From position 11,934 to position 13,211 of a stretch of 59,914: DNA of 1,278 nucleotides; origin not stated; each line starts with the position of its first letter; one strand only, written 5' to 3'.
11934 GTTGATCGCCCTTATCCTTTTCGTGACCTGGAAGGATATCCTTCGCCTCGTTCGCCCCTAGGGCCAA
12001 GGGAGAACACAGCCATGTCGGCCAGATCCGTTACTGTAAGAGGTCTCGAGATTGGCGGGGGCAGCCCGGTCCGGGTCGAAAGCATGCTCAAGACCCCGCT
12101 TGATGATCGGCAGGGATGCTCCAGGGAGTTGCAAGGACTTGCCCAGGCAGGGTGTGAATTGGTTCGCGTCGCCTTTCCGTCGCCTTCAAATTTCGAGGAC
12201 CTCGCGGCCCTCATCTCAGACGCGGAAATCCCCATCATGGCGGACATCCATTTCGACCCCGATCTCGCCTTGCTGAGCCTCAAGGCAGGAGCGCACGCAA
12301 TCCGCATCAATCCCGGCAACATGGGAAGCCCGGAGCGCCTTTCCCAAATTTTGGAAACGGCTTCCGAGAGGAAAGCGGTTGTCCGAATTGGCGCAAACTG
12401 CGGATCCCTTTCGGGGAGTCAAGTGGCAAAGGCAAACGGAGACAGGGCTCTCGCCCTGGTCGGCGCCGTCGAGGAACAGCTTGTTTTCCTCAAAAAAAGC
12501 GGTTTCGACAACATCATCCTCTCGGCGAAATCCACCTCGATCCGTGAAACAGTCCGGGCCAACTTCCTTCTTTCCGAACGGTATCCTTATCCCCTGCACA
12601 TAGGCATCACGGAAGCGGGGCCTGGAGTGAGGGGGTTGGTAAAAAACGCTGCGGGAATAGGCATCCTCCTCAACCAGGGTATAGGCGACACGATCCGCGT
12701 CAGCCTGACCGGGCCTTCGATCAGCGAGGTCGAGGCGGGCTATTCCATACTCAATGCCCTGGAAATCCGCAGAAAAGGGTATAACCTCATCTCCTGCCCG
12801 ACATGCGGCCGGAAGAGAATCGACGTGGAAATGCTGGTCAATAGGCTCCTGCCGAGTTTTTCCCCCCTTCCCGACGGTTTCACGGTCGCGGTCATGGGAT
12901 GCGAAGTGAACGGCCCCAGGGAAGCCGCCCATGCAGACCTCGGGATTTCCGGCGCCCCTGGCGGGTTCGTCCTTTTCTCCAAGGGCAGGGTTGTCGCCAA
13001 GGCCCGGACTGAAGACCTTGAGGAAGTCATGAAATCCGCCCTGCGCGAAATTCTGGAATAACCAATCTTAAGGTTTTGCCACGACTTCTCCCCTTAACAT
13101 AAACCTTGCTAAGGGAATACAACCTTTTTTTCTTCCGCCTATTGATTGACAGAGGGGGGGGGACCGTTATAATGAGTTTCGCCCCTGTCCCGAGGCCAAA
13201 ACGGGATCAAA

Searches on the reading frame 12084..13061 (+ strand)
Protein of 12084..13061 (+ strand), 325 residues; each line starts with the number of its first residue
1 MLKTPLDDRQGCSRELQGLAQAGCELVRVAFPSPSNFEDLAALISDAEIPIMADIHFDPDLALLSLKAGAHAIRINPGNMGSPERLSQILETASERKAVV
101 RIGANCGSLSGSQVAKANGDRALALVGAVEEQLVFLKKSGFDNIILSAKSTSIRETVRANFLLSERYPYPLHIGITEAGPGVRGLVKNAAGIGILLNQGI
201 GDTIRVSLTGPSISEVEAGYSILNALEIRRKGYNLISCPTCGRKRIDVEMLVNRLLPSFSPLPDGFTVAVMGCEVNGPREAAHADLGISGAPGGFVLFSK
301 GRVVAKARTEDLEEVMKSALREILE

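Call 15: find_encoding_contigs(protein=window:12084-13061:+, flank=1500, max_places=10)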
Protein window:12084-13061:+ (325 aa): 3 contigs read that carry it; 3 places shown.
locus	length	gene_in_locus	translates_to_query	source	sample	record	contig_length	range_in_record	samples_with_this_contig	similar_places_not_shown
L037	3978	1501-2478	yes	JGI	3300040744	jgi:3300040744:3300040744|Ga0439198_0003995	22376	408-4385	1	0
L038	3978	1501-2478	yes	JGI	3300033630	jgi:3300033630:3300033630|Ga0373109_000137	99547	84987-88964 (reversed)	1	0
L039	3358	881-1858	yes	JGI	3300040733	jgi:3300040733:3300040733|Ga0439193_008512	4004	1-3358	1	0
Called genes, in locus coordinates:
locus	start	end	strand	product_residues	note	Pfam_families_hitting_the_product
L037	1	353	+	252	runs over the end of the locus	PF08436:DXP_redisom_C, PF13288:DXPR_C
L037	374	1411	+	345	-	PF02163:Peptidase_M50, PF00595:PDZ (weak), PF13180:PDZ_2, PF17820:PDZ_6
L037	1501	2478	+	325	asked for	PF04551:GcpE, PF26540:GcpE_C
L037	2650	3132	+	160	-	PF01862:PvlArgDC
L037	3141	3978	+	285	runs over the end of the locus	PF17284:Spermine_synt_N, PF01564:Spermine_synth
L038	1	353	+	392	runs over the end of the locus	PF02670:DXP_reductoisom, PF08436:DXP_redisom_C, PF13288:DXPR_C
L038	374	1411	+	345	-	PF02163:Peptidase_M50, PF00595:PDZ (weak), PF13180:PDZ_2, PF17820:PDZ_6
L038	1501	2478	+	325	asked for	PF04551:GcpE, PF26540:GcpE_C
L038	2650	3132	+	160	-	PF01862:PvlArgDC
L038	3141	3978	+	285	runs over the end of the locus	PF17284:Spermine_synt_N, PF01564:Spermine_synth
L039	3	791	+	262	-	?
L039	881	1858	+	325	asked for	PF04551:GcpE, PF26540:GcpE_C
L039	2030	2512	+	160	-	PF01862:PvlArgDC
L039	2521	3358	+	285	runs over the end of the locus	PF17284:Spermine_synt_N, PF01564:Spermine_synth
